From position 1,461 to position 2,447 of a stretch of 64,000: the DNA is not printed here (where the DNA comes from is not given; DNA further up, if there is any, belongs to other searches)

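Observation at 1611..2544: SemiSWEET (PQ-loop) gene translationally coupled to thiamine pyrophosphokinase: a possible minimal thiamine-salvage module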

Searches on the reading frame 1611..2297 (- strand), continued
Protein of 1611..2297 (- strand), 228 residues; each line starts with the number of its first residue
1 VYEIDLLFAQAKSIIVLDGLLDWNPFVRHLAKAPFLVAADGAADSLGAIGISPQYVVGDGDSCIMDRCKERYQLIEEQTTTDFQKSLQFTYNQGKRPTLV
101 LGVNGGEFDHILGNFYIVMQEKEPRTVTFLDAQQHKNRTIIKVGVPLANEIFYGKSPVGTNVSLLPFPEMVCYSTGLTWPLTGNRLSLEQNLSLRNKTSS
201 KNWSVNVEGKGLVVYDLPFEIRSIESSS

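Call 83: search_solved_structures(query=window:1611-2297:-, max_evalue=0.01, show_alignments=2)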
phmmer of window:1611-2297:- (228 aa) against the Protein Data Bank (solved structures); distinct sequences matched with E-value up to 0.01: 5.
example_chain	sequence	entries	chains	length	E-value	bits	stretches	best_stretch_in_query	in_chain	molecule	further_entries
2omk_A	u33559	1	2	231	1.4e-11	47.8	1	27-122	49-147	Hypothetical protein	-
3k94_A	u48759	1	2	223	9.2e-05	25.5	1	76-200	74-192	Thiamin pyrophosphokinase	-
3lm8_A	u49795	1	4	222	0.00067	22.7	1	48-199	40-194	Thiamine pyrophosphokinase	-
3l8m_A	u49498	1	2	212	0.00099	22.1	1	46-206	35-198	probable thiamine pyrophosphokinase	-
3cq9_A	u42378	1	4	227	0.0061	19.5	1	37-120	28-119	Uncharacterized protein lp_1622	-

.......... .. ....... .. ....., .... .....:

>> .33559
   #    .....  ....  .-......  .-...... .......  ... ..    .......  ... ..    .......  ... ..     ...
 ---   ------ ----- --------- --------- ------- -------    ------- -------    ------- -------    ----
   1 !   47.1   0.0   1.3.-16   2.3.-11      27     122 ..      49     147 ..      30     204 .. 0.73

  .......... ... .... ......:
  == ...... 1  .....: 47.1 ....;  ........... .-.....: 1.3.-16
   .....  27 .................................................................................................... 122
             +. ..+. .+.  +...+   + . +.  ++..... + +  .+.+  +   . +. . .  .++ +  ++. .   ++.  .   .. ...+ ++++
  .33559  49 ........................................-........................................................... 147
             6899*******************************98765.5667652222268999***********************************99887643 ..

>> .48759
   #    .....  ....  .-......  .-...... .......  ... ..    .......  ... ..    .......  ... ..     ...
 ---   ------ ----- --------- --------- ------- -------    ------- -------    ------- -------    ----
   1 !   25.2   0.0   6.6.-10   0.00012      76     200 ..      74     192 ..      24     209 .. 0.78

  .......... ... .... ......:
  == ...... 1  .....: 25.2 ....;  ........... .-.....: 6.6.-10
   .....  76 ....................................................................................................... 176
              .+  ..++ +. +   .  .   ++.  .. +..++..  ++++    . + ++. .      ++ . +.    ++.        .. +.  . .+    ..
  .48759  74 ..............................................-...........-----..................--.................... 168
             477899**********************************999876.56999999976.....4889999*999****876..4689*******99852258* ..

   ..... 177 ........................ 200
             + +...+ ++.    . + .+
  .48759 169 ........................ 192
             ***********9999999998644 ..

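Call 85: find_encoding_contigs(protein=P0126, flank=9000, max_places=2)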
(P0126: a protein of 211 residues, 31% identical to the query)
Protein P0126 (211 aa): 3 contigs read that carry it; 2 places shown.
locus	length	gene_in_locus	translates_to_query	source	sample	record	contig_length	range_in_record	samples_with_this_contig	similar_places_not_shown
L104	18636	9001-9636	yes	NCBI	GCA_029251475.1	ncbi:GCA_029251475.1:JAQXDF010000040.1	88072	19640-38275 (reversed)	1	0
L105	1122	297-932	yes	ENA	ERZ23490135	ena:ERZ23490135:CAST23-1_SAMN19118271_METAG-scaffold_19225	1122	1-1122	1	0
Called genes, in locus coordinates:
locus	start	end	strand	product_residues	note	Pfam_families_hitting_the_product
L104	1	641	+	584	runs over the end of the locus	PF02534:T4SS-DNA_transf, PF10412:TrwB_AAD_bind, PF12696:TraG-D_C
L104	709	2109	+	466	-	PF02541:Ppx-GppA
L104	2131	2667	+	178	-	PF01292:Ni_hydr_CYTB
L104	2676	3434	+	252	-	PF18640:LepB_N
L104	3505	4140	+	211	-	PF12796:Ank_2, PF13857:Ank_5 (faint), PF13637:Ank_4, PF00023:Ank, PF13606:Ank_3 (weak)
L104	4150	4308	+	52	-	PF00023:Ank (faint), PF12796:Ank_2, PF13606:Ank_3 (faint), PF13637:Ank_4, PF13857:Ank_5 (weak)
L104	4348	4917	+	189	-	-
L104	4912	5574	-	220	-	PF03548:LolA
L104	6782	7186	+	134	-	PF12769:PNTB_4TM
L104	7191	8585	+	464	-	PF02233:PNTB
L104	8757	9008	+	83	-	PF03083:MtN3_slv (weak), PF04193:PQ-loop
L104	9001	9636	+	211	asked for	PF04263:TPK_catalytic, PF04265:TPK_B1_binding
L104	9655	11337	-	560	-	PF05299:Peptidase_M61 (weak)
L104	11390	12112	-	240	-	PF01259:SAICAR_synt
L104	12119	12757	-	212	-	PF06055:ExoD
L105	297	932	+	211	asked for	PF04263:TPK_catalytic, PF04265:TPK_B1_binding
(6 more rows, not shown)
